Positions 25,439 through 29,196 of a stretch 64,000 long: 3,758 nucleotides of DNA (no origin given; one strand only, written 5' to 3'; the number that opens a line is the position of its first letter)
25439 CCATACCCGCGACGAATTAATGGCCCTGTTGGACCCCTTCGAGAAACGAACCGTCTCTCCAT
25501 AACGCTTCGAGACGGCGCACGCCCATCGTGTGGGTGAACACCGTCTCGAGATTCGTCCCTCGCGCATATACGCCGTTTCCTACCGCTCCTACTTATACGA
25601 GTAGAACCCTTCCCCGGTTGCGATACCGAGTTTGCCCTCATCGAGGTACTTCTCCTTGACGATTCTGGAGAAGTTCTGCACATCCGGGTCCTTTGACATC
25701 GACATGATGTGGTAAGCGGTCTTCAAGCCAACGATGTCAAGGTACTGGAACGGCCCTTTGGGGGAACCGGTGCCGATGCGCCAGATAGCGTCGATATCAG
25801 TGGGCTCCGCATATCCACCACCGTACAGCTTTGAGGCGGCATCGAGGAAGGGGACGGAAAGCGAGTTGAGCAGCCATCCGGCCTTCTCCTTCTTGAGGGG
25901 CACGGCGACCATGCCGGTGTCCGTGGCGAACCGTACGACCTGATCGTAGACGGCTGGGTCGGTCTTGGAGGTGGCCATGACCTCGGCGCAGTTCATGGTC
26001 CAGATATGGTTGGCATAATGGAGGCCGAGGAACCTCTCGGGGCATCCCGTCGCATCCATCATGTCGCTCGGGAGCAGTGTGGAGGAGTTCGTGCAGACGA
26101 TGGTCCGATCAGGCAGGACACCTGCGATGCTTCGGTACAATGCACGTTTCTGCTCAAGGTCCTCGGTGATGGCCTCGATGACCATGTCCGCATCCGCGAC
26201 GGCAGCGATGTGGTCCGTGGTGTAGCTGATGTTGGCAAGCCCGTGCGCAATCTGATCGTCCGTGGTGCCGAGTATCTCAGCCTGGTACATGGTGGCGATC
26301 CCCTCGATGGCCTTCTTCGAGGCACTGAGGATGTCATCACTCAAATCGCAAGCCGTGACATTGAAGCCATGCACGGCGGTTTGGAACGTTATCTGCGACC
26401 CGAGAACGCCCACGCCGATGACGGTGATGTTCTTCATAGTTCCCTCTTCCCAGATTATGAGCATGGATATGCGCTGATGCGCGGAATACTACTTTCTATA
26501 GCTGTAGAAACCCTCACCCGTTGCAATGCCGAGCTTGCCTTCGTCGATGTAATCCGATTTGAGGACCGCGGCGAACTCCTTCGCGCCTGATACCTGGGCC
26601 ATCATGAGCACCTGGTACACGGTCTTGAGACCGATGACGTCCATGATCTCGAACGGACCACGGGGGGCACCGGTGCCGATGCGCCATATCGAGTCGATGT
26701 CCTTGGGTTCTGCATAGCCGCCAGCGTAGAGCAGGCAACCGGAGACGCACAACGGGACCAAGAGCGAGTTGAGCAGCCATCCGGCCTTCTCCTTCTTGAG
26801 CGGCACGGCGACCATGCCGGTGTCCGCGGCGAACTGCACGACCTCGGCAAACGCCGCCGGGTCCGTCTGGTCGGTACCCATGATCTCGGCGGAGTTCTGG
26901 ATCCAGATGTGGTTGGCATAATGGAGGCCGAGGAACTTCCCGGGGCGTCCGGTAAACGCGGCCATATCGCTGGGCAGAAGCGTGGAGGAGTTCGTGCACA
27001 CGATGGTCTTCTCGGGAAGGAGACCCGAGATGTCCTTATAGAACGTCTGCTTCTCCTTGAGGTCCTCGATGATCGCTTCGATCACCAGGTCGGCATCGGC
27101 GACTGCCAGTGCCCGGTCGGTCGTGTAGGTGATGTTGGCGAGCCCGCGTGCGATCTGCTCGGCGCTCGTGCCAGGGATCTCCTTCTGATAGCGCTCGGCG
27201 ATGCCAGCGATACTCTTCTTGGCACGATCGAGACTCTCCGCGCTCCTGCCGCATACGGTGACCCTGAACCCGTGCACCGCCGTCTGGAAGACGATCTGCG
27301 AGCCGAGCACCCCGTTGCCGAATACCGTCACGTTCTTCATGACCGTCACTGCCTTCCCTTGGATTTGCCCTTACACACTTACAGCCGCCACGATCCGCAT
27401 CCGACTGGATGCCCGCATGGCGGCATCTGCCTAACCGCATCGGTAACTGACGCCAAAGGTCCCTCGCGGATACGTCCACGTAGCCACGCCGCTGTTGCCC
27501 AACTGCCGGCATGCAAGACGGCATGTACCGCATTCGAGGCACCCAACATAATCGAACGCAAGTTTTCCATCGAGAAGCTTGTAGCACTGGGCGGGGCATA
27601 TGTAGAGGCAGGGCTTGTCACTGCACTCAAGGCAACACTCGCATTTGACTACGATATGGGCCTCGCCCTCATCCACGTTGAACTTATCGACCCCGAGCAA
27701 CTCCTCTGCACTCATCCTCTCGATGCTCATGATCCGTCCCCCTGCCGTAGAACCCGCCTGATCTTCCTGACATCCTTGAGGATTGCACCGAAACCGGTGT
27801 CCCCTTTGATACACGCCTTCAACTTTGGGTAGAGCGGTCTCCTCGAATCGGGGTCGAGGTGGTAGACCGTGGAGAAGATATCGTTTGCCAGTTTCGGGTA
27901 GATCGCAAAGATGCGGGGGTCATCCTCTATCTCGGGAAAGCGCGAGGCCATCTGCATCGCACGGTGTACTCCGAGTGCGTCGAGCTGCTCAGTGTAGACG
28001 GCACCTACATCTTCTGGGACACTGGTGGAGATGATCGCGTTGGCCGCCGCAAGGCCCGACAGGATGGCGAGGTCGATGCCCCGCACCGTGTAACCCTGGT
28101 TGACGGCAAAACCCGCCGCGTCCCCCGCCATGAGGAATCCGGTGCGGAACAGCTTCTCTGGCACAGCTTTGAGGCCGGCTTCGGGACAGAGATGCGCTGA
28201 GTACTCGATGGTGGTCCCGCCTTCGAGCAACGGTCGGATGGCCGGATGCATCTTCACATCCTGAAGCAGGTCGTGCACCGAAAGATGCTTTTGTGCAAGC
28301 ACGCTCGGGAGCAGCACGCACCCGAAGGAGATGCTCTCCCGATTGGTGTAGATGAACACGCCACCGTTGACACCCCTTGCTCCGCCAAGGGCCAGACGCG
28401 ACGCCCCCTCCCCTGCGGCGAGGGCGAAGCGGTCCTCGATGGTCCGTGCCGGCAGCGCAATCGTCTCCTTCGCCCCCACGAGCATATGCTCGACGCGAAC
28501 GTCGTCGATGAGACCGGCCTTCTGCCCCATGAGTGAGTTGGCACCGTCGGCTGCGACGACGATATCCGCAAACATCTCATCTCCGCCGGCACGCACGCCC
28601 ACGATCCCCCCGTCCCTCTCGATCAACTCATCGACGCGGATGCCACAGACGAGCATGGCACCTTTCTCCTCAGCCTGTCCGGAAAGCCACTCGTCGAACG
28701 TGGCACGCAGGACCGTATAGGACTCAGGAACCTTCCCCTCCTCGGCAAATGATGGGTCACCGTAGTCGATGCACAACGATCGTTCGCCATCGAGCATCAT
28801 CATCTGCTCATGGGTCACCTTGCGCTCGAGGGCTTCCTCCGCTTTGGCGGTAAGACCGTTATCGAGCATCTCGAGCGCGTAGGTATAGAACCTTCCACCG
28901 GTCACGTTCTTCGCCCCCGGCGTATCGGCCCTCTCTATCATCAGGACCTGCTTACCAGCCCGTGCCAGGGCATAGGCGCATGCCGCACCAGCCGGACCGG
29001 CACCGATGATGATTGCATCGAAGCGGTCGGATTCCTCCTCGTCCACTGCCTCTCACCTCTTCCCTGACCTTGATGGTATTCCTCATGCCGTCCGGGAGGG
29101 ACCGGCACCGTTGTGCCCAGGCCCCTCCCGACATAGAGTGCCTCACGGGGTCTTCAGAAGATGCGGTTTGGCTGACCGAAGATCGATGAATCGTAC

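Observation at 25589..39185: A canonical fixABCX unit split by about 8 kb of inserted genes within one 15-gene operon; no CoA-activating enzyme in cis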

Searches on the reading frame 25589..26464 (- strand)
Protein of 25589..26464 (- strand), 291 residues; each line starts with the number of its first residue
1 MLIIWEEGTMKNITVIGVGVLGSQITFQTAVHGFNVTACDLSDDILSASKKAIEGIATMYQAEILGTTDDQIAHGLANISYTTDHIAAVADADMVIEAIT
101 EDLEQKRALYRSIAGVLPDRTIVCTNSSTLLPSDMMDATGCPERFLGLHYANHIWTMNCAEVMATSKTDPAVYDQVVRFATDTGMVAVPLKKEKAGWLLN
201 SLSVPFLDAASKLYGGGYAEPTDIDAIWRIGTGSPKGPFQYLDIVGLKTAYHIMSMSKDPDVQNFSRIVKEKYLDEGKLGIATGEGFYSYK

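Call 5: search_protein_families(library=pfam, proteins=[window:25589-26464:-], max_evalue=0.01)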
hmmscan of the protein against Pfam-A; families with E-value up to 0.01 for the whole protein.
window:25589-26464:- (291 aa): 4 families
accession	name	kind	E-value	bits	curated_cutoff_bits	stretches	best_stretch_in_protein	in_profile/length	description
PF02737.24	3HCDH_N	-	9.9e-44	149.8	22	1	12-191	1-178/180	3-hydroxyacyl-CoA dehydrogenase, NAD binding domain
PF00725.27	3HCDH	-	4.8e-18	65.9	22.1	1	196-290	1-97/97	3-hydroxyacyl-CoA dehydrogenase, C-terminal domain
PF03446.21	NAD_binding_2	-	0.0022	18.4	21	1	12-77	1-43/161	NAD binding domain of 6-phosphogluconate dehydrogenase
PF03721.20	UDPG_MGDP_dh_N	-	0.0033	17.5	27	1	12-125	2-119/187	UDP-glucose/GDP-mannose dehydrogenase family, NAD binding domain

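Call 33: search_protein_families(library=ncbifam, proteins=[window:25589-26464:-], max_evalue=0.001)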
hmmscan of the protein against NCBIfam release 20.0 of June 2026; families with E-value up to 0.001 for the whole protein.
window:25589-26464:- (291 aa): 21 families
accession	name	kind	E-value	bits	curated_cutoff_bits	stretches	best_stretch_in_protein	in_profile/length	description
NF006143.0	PRK08293.1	equivalog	5.6e-108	360.6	312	1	9-291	3-288/291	3-hydroxyacyl-CoA dehydrogenase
NF004474.0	PRK05808.1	subfamily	3.3e-44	151.3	408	1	9-291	2-283/283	3-hydroxybutyryl-CoA dehydrogenase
NF006124.0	PRK08268.1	subfamily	5.1e-43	147.8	508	1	9-291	6-288/507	3-hydroxyacyl-CoA dehydrogenase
NF005875.0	PRK07819.1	subfamily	8.7e-42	143.5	319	1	9-290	4-286/287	3-hydroxybutyryl-CoA dehydrogenase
NF005715.0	PRK07530.1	equivalog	3.4e-40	138.3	420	1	9-291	3-284/292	3-hydroxybutyryl-CoA dehydrogenase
TIGR02279.1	PaaC-3OHAcCoADH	equivalog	3.4e-37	128.5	669.4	1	11-291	6-286/503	3-hydroxyacyl-CoA dehydrogenase PaaH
NF006722.0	PRK09260.1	equivalog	4e-37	128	429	1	10-291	2-282/289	3-hydroxyacyl-CoA dehydrogenase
NF042925.1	FHMPC_DH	equivalog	3.2e-36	125.2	500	1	12-290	2-280/304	5-formyl-3-hydroxy-2-methylpyridine 4-carboxylate 5-dehydrogenase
NF008727.0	PRK11730.1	equivalog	5.2e-36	124.2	870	1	9-291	312-593/717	fatty acid oxidation complex subunit alpha FadB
NF004699.0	PRK06035.1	equivalog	4.4e-35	121.2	500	1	10-257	3-250/294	3-hydroxyacyl-CoA dehydrogenase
NF004783.0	PRK06129.1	equivalog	2.3e-32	112.7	347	1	10-241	2-235/315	3-hydroxyacyl-CoA dehydrogenase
NF008363.0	PRK11154.1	equivalog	1.4e-30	106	869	1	9-291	308-587/708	fatty acid oxidation complex subunit alpha FadJ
TIGR02437.1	FadB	equivalog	4.7e-29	101.3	933.55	1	10-291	313-593/714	fatty acid oxidation complex subunit alpha FadB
TIGR02440.1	FadJ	equivalog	3.6e-28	98.3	968.45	1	9-290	303-581/699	fatty acid oxidation complex subunit alpha FadJ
NF006125.0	PRK08269.1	equivalog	3.6e-27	95.3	427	1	9-291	4-297/334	3-hydroxybutyryl-CoA dehydrogenase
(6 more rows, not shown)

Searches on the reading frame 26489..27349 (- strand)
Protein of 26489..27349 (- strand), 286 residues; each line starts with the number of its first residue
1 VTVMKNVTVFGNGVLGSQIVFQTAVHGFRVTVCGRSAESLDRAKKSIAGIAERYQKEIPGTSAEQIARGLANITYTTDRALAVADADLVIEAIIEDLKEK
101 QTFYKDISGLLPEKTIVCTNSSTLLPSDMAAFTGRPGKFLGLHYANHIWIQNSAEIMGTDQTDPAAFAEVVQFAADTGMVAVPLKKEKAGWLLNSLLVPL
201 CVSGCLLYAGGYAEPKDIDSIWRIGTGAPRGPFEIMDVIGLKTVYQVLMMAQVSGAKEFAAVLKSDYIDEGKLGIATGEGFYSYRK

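Call 5: search_protein_families(library=pfam, proteins=[window:26489-27349:-], max_evalue=0.01)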
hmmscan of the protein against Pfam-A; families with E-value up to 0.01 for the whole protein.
window:26489-27349:- (286 aa): 4 families
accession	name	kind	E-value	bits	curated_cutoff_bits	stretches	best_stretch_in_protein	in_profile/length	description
PF02737.24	3HCDH_N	-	8.7e-42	143.5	22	1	6-185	1-178/180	3-hydroxyacyl-CoA dehydrogenase, NAD binding domain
PF00725.27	3HCDH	-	1.3e-19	71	22.1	1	190-284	1-97/97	3-hydroxyacyl-CoA dehydrogenase, C-terminal domain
PF03446.21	NAD_binding_2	-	0.003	18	21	1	7-73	2-43/161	NAD binding domain of 6-phosphogluconate dehydrogenase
PF03721.20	UDPG_MGDP_dh_N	-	0.0066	16.5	27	0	6-91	2-82/187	UDP-glucose/GDP-mannose dehydrogenase family, NAD binding domain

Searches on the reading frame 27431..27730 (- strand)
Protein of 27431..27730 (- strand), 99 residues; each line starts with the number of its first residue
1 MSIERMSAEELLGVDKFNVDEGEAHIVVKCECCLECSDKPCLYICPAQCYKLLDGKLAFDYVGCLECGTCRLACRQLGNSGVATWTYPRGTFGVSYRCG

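Call 65: search_protein_families(library=ncbifam, proteins=[window:27431-27730:-], max_evalue=0.00001)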
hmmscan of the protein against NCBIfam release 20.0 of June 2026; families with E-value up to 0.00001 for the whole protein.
window:27431-27730:- (99 aa): 2 families
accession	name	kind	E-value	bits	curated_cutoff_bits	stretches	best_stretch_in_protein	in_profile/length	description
NF011993.0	PRK15449.1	equivalog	5.9e-24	84.1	166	1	11-99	10-95/95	ferredoxin-like protein FixX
NF038355.1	FDH3_beta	equivalog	3.9e-07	30.3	240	1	21-75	45-97/180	formate dehydrogenase FDH3 subunit beta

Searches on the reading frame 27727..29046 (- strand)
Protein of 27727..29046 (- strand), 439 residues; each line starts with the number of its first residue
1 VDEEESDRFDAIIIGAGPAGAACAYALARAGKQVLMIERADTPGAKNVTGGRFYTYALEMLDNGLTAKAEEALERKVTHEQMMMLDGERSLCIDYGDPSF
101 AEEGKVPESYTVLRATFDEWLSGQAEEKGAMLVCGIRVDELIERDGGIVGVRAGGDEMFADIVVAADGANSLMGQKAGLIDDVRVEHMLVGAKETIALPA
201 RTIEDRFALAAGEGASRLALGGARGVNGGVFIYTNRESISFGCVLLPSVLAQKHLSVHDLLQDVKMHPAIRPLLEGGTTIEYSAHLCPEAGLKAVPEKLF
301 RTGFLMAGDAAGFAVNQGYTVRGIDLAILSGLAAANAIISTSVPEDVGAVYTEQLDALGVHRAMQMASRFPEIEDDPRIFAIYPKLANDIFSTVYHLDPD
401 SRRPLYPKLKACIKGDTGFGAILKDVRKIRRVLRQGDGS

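Call 5: search_protein_families(library=pfam, proteins=[window:27727-29046:-], max_evalue=0.01)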
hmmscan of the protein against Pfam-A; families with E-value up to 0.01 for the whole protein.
window:27727-29046:- (439 aa): 14 families
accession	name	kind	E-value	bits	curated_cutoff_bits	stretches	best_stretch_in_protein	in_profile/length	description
PF01266.30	DAO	-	1.1e-14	55.2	27.9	2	10-63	1-56/353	FAD dependent oxidoreductase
PF01494.25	FAD_binding_3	-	1.5e-12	47.9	22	1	9-179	2-169/349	FAD binding domain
PF13450.12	NAD_binding_8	-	2.1e-09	38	21.9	1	13-45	1-33/68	NAD(P)-binding Rossmann-like domain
PF12831.13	FAD_oxidored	-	3e-09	37.1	27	1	10-166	1-143/416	FAD dependent oxidoreductase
PF07992.20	Pyr_redox_2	-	7.1e-09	35.9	26.1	1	10-102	2-87/291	Pyridine nucleotide-disulphide oxidoreductase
PF03486.20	HI0933_like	-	3.4e-08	33.7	50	1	10-51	2-43/244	HI0933-like protein Rossmann domain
PF00890.30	FAD_binding_2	-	7.4e-07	29.1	20.4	1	10-41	1-32/414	FAD binding domain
PF01946.23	Thi4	-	9.4e-07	28.7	26.2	1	9-56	18-66/235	Thi4 family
PF21162.3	ETFQO_UQ-bd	-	2.2e-06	28.5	27.7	1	226-285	33-94/96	ETF-QO, ubiquinone-binding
PF01134.28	GIDA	-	6.2e-06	26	22.1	1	10-169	1-150/391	Glucose inhibited division protein A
PF00070.33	Pyr_redox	-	8e-06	26.7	22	1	11-44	2-35/82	Pyridine nucleotide-disulphide oxidoreductase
PF13738.12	Pyr_redox_3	-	4.4e-05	23.3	30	1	12-40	1-30/305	Pyridine nucleotide-disulphide oxidoreductase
PF04820.20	Trp_halogenase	-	8.9e-05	21.9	21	0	103-177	146-221/458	Tryptophan halogenase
PF05834.18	Lycopene_cycl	-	0.0023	17.5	23.4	1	10-169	1-141/380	Lycopene cyclase protein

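Call 65: search_protein_families(library=ncbifam, proteins=[window:27727-29046:-], max_evalue=0.00001)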
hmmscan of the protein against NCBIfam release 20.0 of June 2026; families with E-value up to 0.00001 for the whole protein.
window:27727-29046:- (439 aa): 48 families (the best 25 are shown)
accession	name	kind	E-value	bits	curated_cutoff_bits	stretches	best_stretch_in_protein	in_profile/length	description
NF007542.0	PRK10157.1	subfamily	5.1e-107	358.2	610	1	6-428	3-423/428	FAD-dependent oxidoreductase FixC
NF007450.0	PRK10015.1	subfamily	8.2e-106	354.3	466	1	6-425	3-421/429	FAD-dependent oxidoreductase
TIGR02032.1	GG-red-SF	subfamily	2.2e-32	112.9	158.8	1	9-338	1-297/297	geranylgeranyl reductase family protein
TIGR02023.1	BchP-ChlP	subfamily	1.1e-15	57.6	343.3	1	10-342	2-302/388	geranylgeranyl diphosphate reductase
NF041385.1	Dggglyphlred_Halo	equivalog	6.4e-15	54.6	700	1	115-185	95-166/405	digeranylgeranylglycerophospholipid reductase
NF045655.1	MkRedMenJ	equivalog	3.6e-14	52.5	700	1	8-178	4-167/406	menaquinone reductase MenJ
NF005313.0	PRK06847.1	subfamily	3.7e-14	52.5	372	1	11-173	7-165/375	hypothetical protein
NF004834.1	PRK06185.1-3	subfamily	1.1e-13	50.8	500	1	6-180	5-179/420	FAD-dependent oxidoreductase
NF049967.1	QhpG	equivalog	6.7e-13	48.3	240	1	12-170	2-141/423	flavin-dependent monooxygenase QhpG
NF004835.0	PRK06185.1-4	equivalog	6.6e-12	44.9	601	1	9-180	11-182/411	FAD-dependent oxidoreductase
TIGR01988.1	Ubi-OHases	subfamily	9.2e-12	44.5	224.65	1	10-179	1-173/387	ubiquinone biosynthesis hydroxylase, UbiH/UbiF/VisC/COQ6 family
NF006448.0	PRK08773.1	equivalog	1e-10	40.8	614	1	7-179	5-177/393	UbiH/UbiF family hydroxylase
TIGR02028.1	ChlP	equivalog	1.1e-10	40.8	505.3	1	12-342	4-308/398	geranylgeranyl reductase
NF004829.0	PRK06183.1-3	subfamily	1.6e-10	40.4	390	1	4-175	4-179/520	bifunctional 3-(3-hydroxy-phenyl)propionate/3-hydroxycinnamic acid hydroxylase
NF041080.1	DGGGPL_reductase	equivalog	1.6e-10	40.4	580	1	8-176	1-162/447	digeranylgeranylglycerophospholipid reductase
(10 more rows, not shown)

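Call 84: search_solved_structures(query=window:27727-29046:-, max_evalue=0.00001)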
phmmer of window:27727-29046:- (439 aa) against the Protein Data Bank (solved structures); distinct sequences matched with E-value up to 0.00001: 7.
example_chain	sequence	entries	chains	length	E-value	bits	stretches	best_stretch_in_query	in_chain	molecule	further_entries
7koe_C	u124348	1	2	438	9.5e-58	199.2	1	8-399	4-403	Electron transfer flavoprotein-quinone oxidoreductase FixC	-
2gmh_A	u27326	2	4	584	1.6e-12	50.2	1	224-346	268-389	Electron transfer flavoprotein-ubiquinone oxidoreductase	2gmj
8zop_A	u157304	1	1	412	9.2e-08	34.6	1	7-154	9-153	Halogenase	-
5x6p_A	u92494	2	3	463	4.2e-06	29.1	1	11-183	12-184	Kynurenine 3-monooxygenase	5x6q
5fn0_A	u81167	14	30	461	4.2e-06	29.1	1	11-183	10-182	KYNURENINE 3-MONOOXYGENASE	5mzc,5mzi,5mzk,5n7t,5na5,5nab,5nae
6fox_A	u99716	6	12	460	4.4e-06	29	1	11-183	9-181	Kynurenine 3-monooxygenase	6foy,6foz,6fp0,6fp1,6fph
5y66_A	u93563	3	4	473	4.4e-06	29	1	11-183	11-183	Kynurenine 3-monooxygenase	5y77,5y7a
